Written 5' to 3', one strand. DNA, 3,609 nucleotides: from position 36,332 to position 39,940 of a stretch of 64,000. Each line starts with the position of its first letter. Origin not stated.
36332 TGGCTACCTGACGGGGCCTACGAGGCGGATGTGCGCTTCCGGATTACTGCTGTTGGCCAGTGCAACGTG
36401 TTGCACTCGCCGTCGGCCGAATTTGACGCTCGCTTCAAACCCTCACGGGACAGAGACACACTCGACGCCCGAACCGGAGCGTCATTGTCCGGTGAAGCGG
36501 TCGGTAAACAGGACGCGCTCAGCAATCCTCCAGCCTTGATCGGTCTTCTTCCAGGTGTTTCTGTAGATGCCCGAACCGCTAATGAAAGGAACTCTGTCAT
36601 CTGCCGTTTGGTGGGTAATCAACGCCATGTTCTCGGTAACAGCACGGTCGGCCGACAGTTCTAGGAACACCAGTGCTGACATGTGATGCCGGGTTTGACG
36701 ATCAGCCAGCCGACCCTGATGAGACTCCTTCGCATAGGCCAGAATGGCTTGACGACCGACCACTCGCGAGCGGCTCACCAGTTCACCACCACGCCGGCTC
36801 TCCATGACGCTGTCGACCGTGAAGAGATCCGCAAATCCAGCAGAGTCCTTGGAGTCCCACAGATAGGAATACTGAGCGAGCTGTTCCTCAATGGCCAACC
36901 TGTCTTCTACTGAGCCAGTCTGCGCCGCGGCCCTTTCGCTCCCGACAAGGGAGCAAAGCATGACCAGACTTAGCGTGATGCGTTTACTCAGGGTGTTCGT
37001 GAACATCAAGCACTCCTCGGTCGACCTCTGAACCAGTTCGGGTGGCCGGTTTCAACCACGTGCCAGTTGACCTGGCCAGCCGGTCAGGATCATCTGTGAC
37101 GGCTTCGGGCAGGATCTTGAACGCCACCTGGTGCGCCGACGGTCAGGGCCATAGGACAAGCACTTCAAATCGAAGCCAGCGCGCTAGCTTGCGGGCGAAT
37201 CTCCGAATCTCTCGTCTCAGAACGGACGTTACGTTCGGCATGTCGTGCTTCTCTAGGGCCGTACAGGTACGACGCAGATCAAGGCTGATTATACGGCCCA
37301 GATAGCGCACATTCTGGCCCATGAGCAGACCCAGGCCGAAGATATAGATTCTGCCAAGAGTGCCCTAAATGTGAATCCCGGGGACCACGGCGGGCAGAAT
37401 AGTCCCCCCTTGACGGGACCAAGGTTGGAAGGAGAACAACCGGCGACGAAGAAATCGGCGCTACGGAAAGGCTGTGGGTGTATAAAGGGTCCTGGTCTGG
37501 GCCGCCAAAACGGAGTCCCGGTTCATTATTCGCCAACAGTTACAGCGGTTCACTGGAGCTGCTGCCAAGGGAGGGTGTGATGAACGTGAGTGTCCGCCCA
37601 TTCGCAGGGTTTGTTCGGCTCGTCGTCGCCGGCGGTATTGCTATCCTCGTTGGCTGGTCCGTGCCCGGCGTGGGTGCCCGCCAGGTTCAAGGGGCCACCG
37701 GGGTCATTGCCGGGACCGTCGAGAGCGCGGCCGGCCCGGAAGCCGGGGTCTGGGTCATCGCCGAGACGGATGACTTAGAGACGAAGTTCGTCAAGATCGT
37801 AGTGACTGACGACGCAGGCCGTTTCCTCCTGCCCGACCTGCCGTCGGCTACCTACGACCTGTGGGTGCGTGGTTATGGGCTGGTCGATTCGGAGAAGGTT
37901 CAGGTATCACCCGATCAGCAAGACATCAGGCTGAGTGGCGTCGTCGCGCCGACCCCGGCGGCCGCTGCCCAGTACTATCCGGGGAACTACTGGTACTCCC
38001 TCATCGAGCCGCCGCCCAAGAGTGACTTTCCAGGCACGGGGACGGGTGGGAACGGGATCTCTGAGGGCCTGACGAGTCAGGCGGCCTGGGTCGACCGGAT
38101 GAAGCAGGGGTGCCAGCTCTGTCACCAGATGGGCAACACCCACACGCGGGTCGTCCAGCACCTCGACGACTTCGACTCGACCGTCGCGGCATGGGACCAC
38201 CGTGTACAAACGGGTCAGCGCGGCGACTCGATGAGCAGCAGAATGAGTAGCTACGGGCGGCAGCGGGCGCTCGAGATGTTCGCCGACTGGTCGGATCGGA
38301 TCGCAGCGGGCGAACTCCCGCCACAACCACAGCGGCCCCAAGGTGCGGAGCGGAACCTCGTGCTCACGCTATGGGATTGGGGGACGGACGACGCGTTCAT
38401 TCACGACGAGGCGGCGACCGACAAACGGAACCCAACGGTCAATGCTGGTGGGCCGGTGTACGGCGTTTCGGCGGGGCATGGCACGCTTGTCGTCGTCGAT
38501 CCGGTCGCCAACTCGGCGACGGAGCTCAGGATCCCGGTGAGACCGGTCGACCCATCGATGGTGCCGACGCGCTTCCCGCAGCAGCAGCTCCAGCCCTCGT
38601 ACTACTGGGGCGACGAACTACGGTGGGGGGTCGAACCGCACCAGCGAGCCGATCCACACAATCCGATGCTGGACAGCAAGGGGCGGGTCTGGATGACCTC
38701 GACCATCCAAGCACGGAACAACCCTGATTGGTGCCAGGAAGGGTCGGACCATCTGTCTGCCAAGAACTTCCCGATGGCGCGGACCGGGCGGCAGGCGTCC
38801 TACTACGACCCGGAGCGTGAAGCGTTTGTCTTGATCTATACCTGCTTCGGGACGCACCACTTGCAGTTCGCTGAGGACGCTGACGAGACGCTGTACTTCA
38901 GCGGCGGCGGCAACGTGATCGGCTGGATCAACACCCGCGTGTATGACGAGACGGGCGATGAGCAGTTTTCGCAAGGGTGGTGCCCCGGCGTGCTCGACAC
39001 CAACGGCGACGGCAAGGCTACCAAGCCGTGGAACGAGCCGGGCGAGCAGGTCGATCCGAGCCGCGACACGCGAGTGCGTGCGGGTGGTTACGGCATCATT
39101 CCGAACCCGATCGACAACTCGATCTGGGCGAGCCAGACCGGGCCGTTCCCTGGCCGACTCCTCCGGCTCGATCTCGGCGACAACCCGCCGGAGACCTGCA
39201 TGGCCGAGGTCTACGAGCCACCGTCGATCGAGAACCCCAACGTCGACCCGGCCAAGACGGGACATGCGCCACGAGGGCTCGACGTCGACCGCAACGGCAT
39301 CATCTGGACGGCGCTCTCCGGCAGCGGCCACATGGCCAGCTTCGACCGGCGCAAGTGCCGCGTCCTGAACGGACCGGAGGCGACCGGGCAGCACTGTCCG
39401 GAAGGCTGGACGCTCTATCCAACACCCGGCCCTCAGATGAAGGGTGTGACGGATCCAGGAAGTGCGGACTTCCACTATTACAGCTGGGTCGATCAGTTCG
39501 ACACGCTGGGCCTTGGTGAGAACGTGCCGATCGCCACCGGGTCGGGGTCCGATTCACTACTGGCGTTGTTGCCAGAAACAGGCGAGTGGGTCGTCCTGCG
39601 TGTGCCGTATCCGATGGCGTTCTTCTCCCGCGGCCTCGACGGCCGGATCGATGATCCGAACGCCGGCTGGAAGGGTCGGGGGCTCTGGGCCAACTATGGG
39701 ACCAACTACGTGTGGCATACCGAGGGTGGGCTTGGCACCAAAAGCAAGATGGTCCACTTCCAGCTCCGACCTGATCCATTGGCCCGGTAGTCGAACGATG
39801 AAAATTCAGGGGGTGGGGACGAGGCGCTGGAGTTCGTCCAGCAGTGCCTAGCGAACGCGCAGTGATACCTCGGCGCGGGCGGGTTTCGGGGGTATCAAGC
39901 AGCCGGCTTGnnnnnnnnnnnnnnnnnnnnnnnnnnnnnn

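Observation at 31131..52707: Eight 5' stubs of Ser/Thr kinase genes, all on one strand, most preceding or fused to an unrelated exported-protein gene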

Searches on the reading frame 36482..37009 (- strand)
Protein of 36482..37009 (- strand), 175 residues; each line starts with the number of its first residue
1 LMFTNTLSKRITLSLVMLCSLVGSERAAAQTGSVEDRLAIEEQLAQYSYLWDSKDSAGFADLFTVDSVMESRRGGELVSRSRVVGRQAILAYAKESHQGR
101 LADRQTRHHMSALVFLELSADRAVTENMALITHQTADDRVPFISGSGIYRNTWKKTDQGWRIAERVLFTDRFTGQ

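Call 9: search_protein_families(library=pfam, proteins=[window:36482-37009:-], max_evalue=0.01)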
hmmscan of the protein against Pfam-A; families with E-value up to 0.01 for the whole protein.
window:36482-37009:- (175 aa): 3 families
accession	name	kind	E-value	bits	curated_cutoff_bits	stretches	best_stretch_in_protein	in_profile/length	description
PF13577.12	SnoaL_4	-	3e-22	79.4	24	1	33-165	2-125/126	SnoaL-like domain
PF14534.12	DUF4440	-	0.00017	22.4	25.2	1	42-162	3-107/107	Domain of unknown function (DUF4440)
PF12680.13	SnoaL_2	-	0.00098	20.1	27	1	46-126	3-70/102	SnoaL-like domain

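Call 13: find_encoding_contigs(protein=window:36482-37009:-, flank=10000, max_places=10)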
Protein window:36482-37009:- (175 aa): no gene with exactly this product is on record in the collection.

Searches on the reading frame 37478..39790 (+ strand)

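Call 9: search_protein_families(library=pfam, proteins=[window:37478-39790:+], max_evalue=0.01)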
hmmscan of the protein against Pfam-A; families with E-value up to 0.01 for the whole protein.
window:37478-39790:+ (770 aa): 1 family
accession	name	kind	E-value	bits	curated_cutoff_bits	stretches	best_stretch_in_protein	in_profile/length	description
PF13620.12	CarboxypepD_reg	-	8.1e-06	26.5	32.3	1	77-148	2-74/82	Carboxypeptidase regulatory-like domain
